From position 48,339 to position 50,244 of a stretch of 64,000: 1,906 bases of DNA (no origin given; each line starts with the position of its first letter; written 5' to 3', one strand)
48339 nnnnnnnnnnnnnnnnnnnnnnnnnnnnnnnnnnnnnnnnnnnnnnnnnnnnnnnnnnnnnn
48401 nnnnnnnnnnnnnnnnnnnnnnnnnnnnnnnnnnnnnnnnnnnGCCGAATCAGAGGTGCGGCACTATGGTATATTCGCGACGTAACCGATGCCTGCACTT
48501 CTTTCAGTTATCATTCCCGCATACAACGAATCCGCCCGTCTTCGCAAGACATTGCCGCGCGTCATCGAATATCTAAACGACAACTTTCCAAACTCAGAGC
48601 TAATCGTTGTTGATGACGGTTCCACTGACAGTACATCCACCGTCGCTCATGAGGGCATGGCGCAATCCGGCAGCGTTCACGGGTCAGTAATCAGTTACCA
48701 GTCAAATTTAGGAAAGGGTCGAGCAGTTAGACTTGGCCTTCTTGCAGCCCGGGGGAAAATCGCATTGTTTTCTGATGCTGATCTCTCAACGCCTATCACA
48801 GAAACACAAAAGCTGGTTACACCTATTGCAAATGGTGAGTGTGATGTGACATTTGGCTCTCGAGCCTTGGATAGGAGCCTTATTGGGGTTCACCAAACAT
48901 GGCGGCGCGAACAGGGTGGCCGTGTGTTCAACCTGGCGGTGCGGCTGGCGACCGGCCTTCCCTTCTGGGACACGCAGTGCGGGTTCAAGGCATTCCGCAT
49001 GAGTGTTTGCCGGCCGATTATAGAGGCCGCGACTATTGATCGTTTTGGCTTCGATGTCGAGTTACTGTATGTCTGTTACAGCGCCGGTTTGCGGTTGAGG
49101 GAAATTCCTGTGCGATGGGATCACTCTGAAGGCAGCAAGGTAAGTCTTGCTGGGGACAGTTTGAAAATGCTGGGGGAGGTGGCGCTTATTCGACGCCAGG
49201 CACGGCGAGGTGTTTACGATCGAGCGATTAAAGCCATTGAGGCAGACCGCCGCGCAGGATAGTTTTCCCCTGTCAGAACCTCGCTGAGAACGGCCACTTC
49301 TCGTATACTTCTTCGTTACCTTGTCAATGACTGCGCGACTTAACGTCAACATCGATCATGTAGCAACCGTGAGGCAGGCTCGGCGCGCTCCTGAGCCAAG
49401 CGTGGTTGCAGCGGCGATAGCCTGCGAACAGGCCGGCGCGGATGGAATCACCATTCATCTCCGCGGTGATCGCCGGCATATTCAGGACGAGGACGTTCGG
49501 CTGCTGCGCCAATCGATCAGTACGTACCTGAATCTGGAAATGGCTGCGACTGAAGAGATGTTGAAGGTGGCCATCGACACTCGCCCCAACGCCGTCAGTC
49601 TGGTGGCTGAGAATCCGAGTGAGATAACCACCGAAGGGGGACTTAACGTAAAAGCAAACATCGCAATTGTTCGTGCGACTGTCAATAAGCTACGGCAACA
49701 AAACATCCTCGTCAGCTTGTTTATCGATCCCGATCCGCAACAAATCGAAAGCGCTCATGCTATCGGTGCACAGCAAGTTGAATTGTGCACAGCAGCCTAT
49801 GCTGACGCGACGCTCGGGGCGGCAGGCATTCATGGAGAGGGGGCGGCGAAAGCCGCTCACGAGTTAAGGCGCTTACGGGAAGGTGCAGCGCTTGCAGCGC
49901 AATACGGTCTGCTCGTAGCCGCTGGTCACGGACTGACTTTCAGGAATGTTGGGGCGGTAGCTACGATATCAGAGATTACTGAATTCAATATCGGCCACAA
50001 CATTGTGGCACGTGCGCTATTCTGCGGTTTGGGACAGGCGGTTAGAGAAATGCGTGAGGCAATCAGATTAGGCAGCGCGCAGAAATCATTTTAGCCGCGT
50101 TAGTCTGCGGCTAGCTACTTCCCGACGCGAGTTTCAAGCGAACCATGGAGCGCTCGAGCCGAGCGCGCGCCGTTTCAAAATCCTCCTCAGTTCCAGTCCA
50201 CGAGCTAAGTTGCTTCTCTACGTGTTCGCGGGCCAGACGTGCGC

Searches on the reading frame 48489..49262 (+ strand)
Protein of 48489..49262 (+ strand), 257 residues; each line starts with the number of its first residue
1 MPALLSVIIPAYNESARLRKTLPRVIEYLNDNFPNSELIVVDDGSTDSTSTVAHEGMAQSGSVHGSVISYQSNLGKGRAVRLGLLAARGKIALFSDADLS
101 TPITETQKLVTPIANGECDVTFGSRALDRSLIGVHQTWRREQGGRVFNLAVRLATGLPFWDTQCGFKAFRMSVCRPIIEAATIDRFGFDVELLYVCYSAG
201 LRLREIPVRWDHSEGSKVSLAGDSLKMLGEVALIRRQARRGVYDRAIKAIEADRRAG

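Call 72: search_protein_families(library=pfam, proteins=[window:48489-49262:+], max_evalue=0.001)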
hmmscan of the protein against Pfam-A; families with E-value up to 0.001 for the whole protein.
window:48489-49262:+ (257 aa): 3 families
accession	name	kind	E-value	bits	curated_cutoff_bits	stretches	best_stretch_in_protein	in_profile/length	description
PF00535.33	Glycos_transf_2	-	1e-25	91.1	23.3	1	6-174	1-164/168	Glycosyl transferase family 2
PF13641.12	Glyco_tranf_2_3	-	4.1e-07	30.7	27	1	2-98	1-96/230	Glycosyltransferase like family 2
PF10111.15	Glyco_tranf_2_2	-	0.00011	22.3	27.3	1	6-99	1-92/276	Glycosyltransferase like family 2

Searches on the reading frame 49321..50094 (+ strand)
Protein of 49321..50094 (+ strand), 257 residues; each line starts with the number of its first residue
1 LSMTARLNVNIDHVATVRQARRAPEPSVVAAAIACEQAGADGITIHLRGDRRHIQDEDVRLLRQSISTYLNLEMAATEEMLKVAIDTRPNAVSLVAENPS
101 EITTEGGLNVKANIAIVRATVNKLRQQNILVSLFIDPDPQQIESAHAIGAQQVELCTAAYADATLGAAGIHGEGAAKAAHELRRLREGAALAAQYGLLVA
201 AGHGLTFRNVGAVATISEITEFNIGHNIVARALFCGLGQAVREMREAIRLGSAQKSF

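Call 72: search_protein_families(library=pfam, proteins=[window:49321-50094:+], max_evalue=0.001)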
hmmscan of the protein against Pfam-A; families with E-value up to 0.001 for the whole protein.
window:49321-50094:+ (257 aa): 1 family
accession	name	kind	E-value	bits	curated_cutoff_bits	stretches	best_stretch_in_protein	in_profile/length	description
PF03740.19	PdxJ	-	5.2e-90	301.1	24.5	1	6-248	1-234/234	Pyridoxal phosphate biosynthesis protein PdxJ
